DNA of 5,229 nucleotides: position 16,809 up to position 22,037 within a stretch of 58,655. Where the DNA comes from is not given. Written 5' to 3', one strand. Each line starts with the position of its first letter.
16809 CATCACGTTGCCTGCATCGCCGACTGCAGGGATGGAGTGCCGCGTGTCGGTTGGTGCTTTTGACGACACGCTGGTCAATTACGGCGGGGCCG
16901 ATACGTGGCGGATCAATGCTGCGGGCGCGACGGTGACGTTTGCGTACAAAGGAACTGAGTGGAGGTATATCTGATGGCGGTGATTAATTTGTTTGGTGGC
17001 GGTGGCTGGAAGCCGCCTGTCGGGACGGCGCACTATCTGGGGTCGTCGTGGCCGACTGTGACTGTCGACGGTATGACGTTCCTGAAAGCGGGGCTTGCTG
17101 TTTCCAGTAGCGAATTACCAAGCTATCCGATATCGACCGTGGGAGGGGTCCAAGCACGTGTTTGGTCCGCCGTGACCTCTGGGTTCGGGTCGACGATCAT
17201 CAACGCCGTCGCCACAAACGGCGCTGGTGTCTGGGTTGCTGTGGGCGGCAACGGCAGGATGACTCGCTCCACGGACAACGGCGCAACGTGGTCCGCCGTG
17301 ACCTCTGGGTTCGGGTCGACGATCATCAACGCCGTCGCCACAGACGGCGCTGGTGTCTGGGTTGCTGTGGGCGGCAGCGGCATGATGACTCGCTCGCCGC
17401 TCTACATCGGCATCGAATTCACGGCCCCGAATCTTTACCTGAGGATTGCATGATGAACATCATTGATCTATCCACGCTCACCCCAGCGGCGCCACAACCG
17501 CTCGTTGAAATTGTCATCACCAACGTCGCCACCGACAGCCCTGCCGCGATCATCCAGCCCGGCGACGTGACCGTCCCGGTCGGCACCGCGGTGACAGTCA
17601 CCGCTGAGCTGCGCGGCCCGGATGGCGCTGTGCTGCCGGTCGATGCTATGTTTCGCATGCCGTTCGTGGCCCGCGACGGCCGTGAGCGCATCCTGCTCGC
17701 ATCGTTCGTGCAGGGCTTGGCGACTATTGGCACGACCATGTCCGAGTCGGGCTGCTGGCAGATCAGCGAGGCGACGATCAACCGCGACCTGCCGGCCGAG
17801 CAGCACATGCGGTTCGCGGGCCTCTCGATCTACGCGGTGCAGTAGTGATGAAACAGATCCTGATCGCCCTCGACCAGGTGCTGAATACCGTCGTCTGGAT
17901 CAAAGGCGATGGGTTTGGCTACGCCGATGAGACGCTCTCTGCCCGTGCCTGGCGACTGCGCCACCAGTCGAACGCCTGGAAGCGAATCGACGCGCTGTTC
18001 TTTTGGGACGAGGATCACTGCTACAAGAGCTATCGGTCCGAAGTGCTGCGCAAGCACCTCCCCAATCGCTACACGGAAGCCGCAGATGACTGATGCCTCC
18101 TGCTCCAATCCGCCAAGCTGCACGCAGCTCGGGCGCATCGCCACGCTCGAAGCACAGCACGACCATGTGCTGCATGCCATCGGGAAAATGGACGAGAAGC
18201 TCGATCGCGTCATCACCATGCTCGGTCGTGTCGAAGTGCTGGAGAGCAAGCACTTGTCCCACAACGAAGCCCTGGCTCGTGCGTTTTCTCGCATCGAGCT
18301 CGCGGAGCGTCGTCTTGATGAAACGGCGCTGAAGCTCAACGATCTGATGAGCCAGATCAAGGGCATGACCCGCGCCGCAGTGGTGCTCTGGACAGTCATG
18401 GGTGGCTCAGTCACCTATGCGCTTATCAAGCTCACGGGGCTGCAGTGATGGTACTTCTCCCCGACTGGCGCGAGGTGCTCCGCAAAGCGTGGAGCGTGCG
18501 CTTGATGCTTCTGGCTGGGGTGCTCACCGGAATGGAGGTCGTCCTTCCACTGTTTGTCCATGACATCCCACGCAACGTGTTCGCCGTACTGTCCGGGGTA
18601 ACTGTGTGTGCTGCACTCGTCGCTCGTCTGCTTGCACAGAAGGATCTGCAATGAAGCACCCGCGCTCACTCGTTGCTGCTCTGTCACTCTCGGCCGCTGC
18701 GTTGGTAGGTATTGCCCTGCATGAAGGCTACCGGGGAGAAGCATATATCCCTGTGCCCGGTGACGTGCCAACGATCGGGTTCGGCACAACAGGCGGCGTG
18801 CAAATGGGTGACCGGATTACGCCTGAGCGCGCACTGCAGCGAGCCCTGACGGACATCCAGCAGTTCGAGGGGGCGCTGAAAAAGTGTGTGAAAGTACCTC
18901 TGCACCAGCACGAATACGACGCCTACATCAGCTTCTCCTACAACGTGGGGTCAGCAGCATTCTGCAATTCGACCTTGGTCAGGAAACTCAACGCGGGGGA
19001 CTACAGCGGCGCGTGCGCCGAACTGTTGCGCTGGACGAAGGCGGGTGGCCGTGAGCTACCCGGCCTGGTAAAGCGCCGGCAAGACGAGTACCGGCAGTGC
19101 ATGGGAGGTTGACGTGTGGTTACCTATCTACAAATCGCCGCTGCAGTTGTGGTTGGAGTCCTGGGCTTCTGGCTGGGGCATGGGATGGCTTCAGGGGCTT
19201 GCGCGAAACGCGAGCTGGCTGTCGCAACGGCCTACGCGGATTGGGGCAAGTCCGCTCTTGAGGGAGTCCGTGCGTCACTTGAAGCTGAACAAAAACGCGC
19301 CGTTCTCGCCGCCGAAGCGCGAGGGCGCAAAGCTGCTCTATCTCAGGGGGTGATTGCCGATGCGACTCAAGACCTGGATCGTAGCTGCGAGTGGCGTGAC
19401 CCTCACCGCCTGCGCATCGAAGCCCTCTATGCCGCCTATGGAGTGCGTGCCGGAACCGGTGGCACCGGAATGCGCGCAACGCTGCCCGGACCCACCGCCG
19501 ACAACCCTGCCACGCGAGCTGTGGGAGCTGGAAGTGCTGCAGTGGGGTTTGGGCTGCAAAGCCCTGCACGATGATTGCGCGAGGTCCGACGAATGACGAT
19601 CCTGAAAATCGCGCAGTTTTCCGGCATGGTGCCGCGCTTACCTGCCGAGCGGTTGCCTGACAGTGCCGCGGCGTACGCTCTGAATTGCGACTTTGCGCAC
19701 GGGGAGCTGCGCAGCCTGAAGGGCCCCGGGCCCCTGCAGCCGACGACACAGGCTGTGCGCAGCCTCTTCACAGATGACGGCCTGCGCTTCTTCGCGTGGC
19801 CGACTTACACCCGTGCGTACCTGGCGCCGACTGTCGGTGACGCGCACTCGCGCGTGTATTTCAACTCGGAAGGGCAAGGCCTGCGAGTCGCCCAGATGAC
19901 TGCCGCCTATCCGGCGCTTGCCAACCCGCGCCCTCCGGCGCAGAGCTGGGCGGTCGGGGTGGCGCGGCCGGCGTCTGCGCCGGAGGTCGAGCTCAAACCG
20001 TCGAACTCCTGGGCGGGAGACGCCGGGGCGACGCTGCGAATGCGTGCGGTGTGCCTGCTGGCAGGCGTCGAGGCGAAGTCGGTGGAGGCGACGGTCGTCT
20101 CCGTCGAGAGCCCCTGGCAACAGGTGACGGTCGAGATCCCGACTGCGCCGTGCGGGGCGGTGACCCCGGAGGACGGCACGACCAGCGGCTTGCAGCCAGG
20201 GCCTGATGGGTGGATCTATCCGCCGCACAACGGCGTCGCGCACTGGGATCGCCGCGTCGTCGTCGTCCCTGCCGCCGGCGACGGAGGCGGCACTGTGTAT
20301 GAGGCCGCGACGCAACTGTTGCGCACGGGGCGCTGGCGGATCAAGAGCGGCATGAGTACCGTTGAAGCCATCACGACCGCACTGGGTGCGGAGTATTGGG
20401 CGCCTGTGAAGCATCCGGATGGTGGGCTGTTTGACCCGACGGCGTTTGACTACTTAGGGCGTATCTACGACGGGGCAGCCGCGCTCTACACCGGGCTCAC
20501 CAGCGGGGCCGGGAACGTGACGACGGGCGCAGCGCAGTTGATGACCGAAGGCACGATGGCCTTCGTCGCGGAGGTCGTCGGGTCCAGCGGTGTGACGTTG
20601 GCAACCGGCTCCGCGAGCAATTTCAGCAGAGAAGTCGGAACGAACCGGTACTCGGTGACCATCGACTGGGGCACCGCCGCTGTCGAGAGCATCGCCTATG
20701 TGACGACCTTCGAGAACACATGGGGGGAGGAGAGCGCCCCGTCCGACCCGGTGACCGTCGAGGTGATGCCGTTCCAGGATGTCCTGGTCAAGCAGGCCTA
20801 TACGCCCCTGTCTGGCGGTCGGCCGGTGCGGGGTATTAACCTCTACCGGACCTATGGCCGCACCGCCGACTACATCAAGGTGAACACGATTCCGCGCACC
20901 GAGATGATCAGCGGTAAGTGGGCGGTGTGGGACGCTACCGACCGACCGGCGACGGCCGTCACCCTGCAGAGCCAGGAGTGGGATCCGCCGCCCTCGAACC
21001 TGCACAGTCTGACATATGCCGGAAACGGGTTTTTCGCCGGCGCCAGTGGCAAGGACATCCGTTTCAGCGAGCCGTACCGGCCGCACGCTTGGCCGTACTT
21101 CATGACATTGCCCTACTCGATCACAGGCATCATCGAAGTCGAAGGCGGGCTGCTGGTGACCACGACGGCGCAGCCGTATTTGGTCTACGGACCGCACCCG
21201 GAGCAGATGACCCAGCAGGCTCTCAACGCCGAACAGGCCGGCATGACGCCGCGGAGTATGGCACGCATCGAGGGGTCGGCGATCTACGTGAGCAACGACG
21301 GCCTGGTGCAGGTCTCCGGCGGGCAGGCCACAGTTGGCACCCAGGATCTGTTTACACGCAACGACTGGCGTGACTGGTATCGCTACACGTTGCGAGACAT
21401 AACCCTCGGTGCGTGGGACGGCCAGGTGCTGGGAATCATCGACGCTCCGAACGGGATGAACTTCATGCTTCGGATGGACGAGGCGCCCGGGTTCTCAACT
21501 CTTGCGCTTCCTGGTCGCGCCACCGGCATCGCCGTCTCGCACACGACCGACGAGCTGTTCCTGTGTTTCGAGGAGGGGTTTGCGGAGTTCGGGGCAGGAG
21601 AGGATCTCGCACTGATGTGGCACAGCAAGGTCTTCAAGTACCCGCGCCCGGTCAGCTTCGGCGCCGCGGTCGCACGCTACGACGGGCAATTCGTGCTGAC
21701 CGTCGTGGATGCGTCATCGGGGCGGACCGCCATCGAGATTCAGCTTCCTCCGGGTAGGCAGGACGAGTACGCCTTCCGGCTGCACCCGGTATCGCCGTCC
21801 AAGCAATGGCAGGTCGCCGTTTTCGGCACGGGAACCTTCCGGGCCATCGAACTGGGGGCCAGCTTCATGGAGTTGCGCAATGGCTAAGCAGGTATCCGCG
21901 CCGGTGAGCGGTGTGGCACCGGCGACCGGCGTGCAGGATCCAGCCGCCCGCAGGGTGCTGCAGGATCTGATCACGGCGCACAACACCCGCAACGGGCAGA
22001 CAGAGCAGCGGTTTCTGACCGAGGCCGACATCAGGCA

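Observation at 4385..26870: Invariant 10-mer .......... at six intergenic sites, all on the plus strand: candidate phage-specific promoter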

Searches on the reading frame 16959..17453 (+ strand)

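Call 34: search_protein_families(library=pfam, max_evalue=0.01, proteins=[window:16959-17453:+])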
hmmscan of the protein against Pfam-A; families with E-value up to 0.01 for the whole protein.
window:16959-17453:+ (164 aa): 1 family
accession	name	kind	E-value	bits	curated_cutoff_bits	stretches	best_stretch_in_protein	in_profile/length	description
PF14870.12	PSII_BNR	-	0.009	15.7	27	0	77-127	233-284/303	Photosynthesis system II assembly factor YCF48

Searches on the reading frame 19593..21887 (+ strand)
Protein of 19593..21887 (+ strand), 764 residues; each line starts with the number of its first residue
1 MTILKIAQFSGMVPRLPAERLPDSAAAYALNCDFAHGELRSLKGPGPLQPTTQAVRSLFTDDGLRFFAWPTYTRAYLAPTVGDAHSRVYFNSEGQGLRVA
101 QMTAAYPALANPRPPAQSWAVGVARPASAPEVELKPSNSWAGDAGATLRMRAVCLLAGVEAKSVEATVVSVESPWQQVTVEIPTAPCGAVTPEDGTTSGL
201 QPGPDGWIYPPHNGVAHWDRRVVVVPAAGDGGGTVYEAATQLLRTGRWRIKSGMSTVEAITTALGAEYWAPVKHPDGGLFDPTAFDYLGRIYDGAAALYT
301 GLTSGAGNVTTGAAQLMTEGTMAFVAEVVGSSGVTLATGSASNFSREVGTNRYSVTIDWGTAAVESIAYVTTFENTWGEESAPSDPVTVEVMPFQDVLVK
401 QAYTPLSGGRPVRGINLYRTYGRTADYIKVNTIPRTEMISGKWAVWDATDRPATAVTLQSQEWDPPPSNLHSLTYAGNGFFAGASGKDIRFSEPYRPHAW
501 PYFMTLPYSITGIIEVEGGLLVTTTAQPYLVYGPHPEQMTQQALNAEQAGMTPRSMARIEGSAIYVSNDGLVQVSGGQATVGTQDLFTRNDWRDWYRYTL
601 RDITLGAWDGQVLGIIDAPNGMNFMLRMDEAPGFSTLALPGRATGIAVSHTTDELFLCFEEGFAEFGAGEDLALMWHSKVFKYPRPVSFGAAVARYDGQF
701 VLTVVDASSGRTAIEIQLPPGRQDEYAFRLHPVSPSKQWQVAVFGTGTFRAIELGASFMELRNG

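Call 23: search_protein_families(library=phrogs, max_evalue=0.001, proteins=[window:19593-21887:+])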
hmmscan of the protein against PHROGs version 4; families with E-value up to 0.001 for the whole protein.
window:19593-21887:+ (764 aa): 4 families
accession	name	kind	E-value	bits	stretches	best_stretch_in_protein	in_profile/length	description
phrog_511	-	head and packaging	7.2e-84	283.7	1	1-763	319-860/862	internal virion protein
phrog_17680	-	unknown function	7.9e-18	66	2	1-132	1-130/356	-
phrog_26027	-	unknown function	5.6e-05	23.7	1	560-761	2-199/201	-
phrog_8040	-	connector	0.00031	20.8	1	452-570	225-335/396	head closure Hc3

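Call 43: find_related_loci(query=window:19593-21887:+, collection=viral_contigs, flank=10000)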
Query window:19593-21887:+ (764 aa) in viral_contigs; peptide patterns used: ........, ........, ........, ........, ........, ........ (x = any residue, [..] = any of these).
2 stretches matched a pattern; 2 encode a relative of the query (tblastn E <= 1e-3); 2 distinct loci.
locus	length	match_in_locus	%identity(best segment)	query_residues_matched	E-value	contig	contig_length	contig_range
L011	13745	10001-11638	45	1-762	2e-98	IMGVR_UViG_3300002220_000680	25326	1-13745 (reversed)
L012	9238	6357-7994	45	1-762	4e-97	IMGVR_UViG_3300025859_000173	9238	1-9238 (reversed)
